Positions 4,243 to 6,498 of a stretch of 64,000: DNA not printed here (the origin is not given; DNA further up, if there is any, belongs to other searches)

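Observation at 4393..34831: DUF305 + secreted LVIVD-like beta-propeller two-gene cassette present three times as diverged paralogs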

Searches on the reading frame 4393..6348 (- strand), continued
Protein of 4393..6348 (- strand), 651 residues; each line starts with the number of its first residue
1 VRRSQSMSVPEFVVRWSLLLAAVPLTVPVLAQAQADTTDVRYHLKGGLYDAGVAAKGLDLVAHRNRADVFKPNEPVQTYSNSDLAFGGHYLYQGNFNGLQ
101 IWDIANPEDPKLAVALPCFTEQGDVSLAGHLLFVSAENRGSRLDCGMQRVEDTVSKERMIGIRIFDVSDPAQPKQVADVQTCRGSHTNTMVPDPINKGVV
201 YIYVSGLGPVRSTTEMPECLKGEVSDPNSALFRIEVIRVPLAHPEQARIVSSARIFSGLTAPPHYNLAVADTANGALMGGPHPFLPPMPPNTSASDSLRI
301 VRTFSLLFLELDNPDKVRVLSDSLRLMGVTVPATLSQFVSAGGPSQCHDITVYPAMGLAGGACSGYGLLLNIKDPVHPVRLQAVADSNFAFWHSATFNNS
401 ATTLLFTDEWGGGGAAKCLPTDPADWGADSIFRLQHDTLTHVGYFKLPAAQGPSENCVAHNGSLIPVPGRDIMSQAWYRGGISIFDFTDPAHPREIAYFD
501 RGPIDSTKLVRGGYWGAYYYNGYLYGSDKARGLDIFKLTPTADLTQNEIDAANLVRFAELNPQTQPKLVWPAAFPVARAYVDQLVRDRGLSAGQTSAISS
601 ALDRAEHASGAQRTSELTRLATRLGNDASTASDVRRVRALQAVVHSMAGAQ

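Call 47: predict_structure(alignment_id=A2)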
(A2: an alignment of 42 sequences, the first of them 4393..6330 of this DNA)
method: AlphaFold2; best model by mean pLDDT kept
length: 645 residues; sequences in the alignment: 42
mean_pLDDT: 86.8   pTM: 0.83
mean pLDDT of the five models: 86.8, 85.4, 84.6, 84.1, 83.6
residues with pLDDT >= 90: 374; 70-90: 192; 50-70: 46; < 50: 33
segments of 3 or more residues with pLDDT < 50: 1-6, 22-27, 266-276, 333-335
pLDDT, mean of each block of 10 residues (from residue 1): 44 51 51 85 91 97 80 86 96 96 97 91 97 82 79 93 97 93 96 95 86 79 85 98 91 67 46 50 84 85 71 86 76 60 94 92 96 90 84 97 77 77 93 92 80 93 97 93 97 92 88 98 95 98 98 96 97 98 97 98 96 98 96 98 88
secondary structure, 60 per line:
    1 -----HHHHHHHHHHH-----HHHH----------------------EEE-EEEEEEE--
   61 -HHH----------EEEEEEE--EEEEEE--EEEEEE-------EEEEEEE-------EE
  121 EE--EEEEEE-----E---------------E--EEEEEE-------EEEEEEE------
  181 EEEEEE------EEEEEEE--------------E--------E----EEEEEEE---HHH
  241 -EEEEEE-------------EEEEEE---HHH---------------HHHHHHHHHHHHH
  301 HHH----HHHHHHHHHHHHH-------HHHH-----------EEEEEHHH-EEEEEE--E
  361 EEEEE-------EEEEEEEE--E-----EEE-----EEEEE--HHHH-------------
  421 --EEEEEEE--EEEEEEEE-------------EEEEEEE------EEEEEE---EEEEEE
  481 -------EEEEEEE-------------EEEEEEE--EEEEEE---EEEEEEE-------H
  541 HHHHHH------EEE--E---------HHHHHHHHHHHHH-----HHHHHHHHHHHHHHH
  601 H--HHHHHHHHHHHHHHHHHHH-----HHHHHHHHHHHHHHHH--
elements in order: H6-16 H22-25 E48-50 E52-58 E75-81 E84-89 E92-97 E105-111 E119-122 E125-130 E155-160 E168-174 E181-186 E193-199 E228-234 E242-247 E261-266 H288-303 H308-320 H328-331 E343-347 E352-357 E360-365 E373-380 E389-391 E397-401 H404-407 E423-429 E432-439 E453-459 E466-471 E475-480 E488-494 E508-514 E517-522 E526-532 H540-546 E553-555 H568-580 H586-601 H604-622 H628-643

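Call 50: fold_search(model_id=the predicted structure, library=pdb)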
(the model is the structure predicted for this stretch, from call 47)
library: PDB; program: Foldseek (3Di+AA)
matches with E <= 10: 1188; with E <= 0.001: 617
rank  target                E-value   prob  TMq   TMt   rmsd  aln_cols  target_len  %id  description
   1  5hrm_A                1.9e-14  1.00  0.44  0.56   7.0       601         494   12  Crystal structure of phosphotriesterase from Sphingobium sp. TCM1 (released 2016-07-13)
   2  5hrm_B                1.1e-13  1.00  0.43  0.54   7.6       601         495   12  Crystal structure of phosphotriesterase from Sphingobium sp. TCM1 (released 2016-07-13)
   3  9n6v_LQ               4.1e-09  1.00  0.13  0.11  34.5       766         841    9  SSU processome maturation and disassembly, State A (released 2025-11-05)
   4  7d4i_B2               2.4e-08  1.00  0.18  0.14  21.2       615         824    8  Cryo-EM structure of 90S small ribosomal precursors complex with the DEAH-box RNA helicase Dhr1 (State F) (released 2021-10-06)
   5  8pu0_B                2.5e-08  1.00  0.19  0.18  22.0       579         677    9  Cryo-EM structure of human Elp123 in complex with tRNA, desulpho-CoA, 5'-deoxyadenosine and methionine (released 2024-04-17)
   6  3scy                  4.8e-08  1.00  0.28  0.45  15.3       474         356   11  Crystal structure of a putative 6-phosphogluconolactonase (BF1038) from Bacteroides fragilis NCTC 9343 at 1.50 A resolut (released 2011-07-20)
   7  1v04                  7.2e-08  1.00  0.28  0.49   9.1       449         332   10  serum paraoxonase by directed evolution (released 2004-04-23)
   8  6zqf_UL               7.9e-08  1.00  0.17  0.15  29.3       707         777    9  Cryo-EM structure of the 90S pre-ribosome from Saccharomyces cerevisiae, state Dis-B (Poly-Ala) (released 2020-09-23)
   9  8avg_B                9.2e-08  1.00  0.18  0.17  21.0       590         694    9  Cryo-EM structure of mouse Elp123 with bound SAM (released 2022-12-07)
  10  9n74_LQ               1.0e-07  1.00  0.16  0.13  29.8       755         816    8  SSU processome maturation and disassembly, State H (released 2025-10-29)
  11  1nr0                  1.1e-07  1.00  0.18  0.19  22.6       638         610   10  Two Seven-Bladed Beta-Propeller Domains Revealed By The Structure Of A C. elegans Homologue Of Yeast Actin Interacting P (released 2003-07-01)
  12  6lqr_B2               1.5e-07  1.00  0.18  0.15  20.9       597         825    8  Cryo-EM structure of 90S small subunit preribosomes in transition states (State C) (released 2020-09-16)
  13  6e29_A                1.6e-07  1.00  0.35  0.63   8.3       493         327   10  Crystal structure of Myceliophteria_thermophila Cps50 (Swd1) beta-propeller domain (released 2018-07-25)
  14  6zqa_UL               1.8e-07  1.00  0.16  0.13  20.5       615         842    8  Cryo-EM structure of the 90S pre-ribosome from Saccharomyces cerevisiae, state A (Poly-Ala) (released 2020-09-23)
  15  9e78_0L               2.0e-07  1.00  0.17  0.17  20.3       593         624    8  48-nm repeat of the Leishmania tarentolae doublet microtubule (released 2025-03-12)
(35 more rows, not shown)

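Call 51: search_solved_structures(query=A2, max_evalue=10, show_alignments=3)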
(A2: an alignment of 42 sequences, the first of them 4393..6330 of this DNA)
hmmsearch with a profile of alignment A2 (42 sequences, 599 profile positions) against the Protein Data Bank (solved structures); distinct sequences matched with E-value up to 10: 6.
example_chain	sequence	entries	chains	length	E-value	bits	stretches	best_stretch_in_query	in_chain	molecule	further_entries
5hrm_A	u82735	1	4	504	0.0021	20.1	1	420-452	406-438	Haloalkylphosphorus hydrolase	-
5ioj_A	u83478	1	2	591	0.0043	19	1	420-452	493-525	Haloalkylphosphorus hydrolase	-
7sqk_E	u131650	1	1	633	0.029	16.3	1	489-592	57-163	HAUS augmin-like complex subunit 5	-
3fx0_A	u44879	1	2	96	2.9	9.7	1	465-541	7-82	NF-kappa-B essential modulator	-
5wlq_A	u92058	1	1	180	2.9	9.7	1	493-582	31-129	Capsid assembly scaffolding protein,Myosin-7,Microtubule-associated protein RP/EB family m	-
7n6g_5E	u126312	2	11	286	9.9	7.9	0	508-590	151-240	FAP114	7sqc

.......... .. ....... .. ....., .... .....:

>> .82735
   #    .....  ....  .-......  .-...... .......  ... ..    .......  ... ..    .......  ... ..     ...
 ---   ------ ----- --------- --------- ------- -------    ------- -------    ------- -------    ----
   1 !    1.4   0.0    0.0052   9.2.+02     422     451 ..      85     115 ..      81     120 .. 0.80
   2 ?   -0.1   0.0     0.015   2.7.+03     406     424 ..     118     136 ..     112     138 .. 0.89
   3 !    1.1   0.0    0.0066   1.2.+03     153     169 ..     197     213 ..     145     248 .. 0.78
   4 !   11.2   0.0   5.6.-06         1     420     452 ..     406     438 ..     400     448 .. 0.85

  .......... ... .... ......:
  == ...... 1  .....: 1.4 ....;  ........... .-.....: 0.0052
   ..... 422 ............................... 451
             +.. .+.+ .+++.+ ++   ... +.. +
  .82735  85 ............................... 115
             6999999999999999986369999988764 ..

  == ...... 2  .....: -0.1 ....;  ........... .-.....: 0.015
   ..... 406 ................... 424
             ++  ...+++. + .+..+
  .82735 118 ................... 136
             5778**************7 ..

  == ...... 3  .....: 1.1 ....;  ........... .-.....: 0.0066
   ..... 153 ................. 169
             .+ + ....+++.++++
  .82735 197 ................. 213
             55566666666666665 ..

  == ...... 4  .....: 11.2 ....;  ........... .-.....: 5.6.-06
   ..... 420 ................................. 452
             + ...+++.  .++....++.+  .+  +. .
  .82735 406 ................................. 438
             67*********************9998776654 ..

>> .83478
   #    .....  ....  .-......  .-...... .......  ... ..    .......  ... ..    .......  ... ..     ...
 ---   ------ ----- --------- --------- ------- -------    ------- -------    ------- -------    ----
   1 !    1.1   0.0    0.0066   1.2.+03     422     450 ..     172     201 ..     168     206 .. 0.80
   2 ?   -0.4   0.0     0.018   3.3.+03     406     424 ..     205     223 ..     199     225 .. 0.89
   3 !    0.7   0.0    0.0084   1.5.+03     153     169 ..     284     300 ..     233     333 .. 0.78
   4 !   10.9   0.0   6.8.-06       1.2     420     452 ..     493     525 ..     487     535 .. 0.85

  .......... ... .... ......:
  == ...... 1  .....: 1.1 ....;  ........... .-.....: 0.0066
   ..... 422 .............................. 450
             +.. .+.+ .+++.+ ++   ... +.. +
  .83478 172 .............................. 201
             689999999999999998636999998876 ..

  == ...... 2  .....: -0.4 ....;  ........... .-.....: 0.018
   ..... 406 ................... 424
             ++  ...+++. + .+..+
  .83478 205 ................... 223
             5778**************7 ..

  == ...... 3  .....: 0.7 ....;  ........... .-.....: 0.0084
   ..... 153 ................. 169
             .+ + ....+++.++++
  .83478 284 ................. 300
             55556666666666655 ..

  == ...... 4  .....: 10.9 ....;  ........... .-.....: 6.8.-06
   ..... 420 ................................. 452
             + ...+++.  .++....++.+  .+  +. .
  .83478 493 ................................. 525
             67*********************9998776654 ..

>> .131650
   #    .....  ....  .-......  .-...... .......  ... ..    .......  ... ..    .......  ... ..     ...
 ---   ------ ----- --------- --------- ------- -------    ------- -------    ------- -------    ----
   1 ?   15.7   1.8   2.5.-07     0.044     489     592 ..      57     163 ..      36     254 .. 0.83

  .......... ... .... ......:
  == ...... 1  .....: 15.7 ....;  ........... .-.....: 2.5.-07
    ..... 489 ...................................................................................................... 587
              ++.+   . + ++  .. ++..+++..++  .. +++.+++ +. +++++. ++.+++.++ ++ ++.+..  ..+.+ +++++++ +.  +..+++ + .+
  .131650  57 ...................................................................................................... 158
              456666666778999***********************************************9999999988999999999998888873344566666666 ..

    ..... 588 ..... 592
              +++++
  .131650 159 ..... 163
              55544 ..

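Call 59: search_protein_families(library=pfam, proteins=[L080:7572-9494:+, L013:10186-11967:+, L052:4207-5304:-, L072:8398-9012:+, L079:7938-8684:-, L058:2-1792:-, L034:6861-8054:-, L051:418-1623:-], max_evalue=0.001)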
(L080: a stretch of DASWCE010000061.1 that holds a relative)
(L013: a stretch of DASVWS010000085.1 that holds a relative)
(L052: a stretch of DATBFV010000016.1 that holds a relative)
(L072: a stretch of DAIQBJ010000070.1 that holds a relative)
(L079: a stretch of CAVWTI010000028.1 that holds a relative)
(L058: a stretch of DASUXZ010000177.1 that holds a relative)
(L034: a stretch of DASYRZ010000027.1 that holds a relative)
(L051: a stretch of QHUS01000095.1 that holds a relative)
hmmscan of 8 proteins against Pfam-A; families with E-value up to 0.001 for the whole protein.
L080:7572-9494:+ (641 aa): 4 families
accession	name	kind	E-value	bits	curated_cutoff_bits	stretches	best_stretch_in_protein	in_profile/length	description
PF00664.28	ABC_membrane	-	4.4e-33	115.6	28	1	71-347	2-274/274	ABC transporter transmembrane region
PF00005.33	ABC_tran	-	2.9e-30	106.1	25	1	410-558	2-137/137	ABC transporter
PF13191.12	AAA_16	-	6.4e-05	24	32.6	1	418-575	23-159/167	AAA ATPase domain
PF02463.25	SMC_N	-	0.00038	20.4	40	0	529-598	136-209/220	RecF/RecN/SMC N terminal domain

L013:10186-11967:+ (594 aa): 3 families
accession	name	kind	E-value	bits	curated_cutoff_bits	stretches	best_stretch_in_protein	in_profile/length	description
PF00069.31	Pkinase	-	4.4e-41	141.4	31.7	1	309-555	1-261/263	Protein kinase domain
PF07714.23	PK_Tyr_Ser-Thr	-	1.1e-19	71.2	23.1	1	313-545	5-248/258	Protein tyrosine and serine/threonine kinase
PF03109.22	ABC1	-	0.00038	20.1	22.9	0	313-346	36-68/244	ABC1 atypical kinase-like domain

L052:4207-5304:- (366 aa): 3 families
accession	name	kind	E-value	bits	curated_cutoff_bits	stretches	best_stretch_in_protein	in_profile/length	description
PF01068.26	DNA_ligase_A_M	-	2.5e-38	132.3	26.2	1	19-207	1-204/204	ATP dependent DNA ligase domain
PF04679.21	DNA_ligase_A_C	-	1.1e-13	51.9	27.5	1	227-339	3-94/94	ATP dependent DNA ligase C terminal region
PF01331.24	mRNA_cap_enzyme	-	1e-05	25.9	29.6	0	120-161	88-129/194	mRNA capping enzyme, catalytic domain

L072:8398-9012:+ (205 aa): 0 families

L079:7938-8684:- (249 aa): 4 families
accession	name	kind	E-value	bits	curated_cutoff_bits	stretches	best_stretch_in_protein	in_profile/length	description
PF12840.13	HTH_20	-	2.3e-09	37.5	27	1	28-77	2-51/51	Helix-turn-helix domain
PF12802.13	MarR_2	-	1.9e-07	31.6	27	1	31-83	6-59/61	MarR family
PF01022.26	HTH_5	-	5.2e-07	29.9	22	1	29-75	1-46/47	Bacterial regulatory protein, arsR family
PF24033.1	DUF7342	-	0.00055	20.4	31.6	1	29-86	5-60/150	Family of unknown function (DUF7342)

L058:2-1792:- (597 aa): 2 families
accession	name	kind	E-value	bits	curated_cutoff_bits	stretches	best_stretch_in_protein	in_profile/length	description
PF19313.5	DUF5916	-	5.7e-32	111.6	22.6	1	420-579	2-149/572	Domain of unknown function (DUF5916)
PF06452.16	CBM9_1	-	3.6e-07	30.7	23.4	1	229-381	2-146/185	Carbohydrate family 9 binding domain-like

L034:6861-8054:- (398 aa): 11 families
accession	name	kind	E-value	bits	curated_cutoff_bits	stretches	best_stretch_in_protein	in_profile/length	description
PF22578.2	GGR_cat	-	7.2e-22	77.5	27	1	181-255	1-75/88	Geranylgeranyl reductase catalytic domain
PF01494.25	FAD_binding_3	-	4.9e-16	59.3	22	2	10-183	1-179/349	FAD binding domain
PF01266.30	DAO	-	1.6e-11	44.8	27.9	2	72-306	117-349/353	FAD dependent oxidoreductase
PF12831.13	FAD_oxidored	-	4.1e-09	36.7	27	1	12-187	1-169/416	FAD dependent oxidoreductase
PF03486.20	HI0933_like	-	9.1e-06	25.7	50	1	12-54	2-42/244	HI0933-like protein Rossmann domain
PF13450.12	NAD_binding_8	-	1.3e-05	25.8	21.9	1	15-51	1-35/68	NAD(P)-binding Rossmann-like domain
PF01946.23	Thi4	-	6.8e-05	22.7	26.2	1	8-49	15-55/235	Thi4 family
PF07992.20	Pyr_redox_2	-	0.00012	22.1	26.1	0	12-45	2-33/291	Pyridine nucleotide-disulphide oxidoreductase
PF04820.20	Trp_halogenase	-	0.00071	19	21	0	87-297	140-340/458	Tryptophan halogenase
PF00890.30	FAD_binding_2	-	0.00074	19.2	20.4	1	12-82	1-68/414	FAD binding domain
PF06039.21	Mqo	-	0.00075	18.6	27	0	112-163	187-242/489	Malate:quinone oxidoreductase (Mqo)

L051:418-1623:- (402 aa): 5 families
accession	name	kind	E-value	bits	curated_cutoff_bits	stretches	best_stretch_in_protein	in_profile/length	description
PF15902.12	Sortilin-Vps10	-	6.1e-14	52.1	33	1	214-338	3-114/446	Sortilin, neurotensin receptor 3,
PF02012.26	BNR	-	2e-10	39.5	27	0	215-225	1-11/12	BNR/Asp-box repeat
PF15899.11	BNR_6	-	2.8e-05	24.2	27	0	215-226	2-13/14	BNR-Asp box repeat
PF14870.12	PSII_BNR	-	3e-05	23.8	27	0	324-389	85-143/303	Photosynthesis system II assembly factor YCF48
PF13088.12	BNR_2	-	0.00013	21.8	31.4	0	67-281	75-251/277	BNR repeat-like domain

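Call 60: find_encoding_contigs(protein=P0229, flank=4000, max_places=2)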
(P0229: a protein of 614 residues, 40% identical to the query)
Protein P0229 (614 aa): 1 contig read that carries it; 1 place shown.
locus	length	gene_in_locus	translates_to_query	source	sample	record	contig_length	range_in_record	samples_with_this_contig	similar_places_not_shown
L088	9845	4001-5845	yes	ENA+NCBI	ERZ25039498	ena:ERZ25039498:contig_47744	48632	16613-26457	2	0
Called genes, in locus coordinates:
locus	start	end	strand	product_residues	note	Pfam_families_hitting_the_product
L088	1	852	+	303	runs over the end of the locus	PF05971:Methyltransf_10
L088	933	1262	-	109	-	-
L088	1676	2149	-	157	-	-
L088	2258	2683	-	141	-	PF07719:TPR_2 (faint)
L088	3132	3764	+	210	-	PF13628:DUF4142, PF03713:DUF305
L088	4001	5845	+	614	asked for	-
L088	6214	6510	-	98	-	-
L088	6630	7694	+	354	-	-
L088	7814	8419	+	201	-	PF01048:PNP_UDP_1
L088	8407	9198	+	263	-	PF02621:VitK2_biosynth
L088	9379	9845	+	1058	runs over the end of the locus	PF00069:Pkinase, PF03109:ABC1 (faint), PF07714:PK_Tyr_Ser-Thr, PF00515:TPR_1 (faint), PF07719:TPR_2 (faint), PF13432:TPR_16 (faint), PF14559:TPR_19 (faint)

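Call 61: find_encoding_contigs(protein=P0161, flank=4000, max_places=2)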
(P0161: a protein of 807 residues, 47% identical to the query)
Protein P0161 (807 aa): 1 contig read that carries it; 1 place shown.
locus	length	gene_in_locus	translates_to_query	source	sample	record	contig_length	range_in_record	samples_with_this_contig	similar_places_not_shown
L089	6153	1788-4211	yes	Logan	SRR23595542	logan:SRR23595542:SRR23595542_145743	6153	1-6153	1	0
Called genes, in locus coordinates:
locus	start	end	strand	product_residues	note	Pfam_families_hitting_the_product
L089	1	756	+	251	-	?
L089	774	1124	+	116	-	PF06108:DUF952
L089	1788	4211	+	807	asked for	PF16640:Big_3_5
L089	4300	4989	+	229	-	PF13628:DUF4142, PF03713:DUF305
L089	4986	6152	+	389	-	?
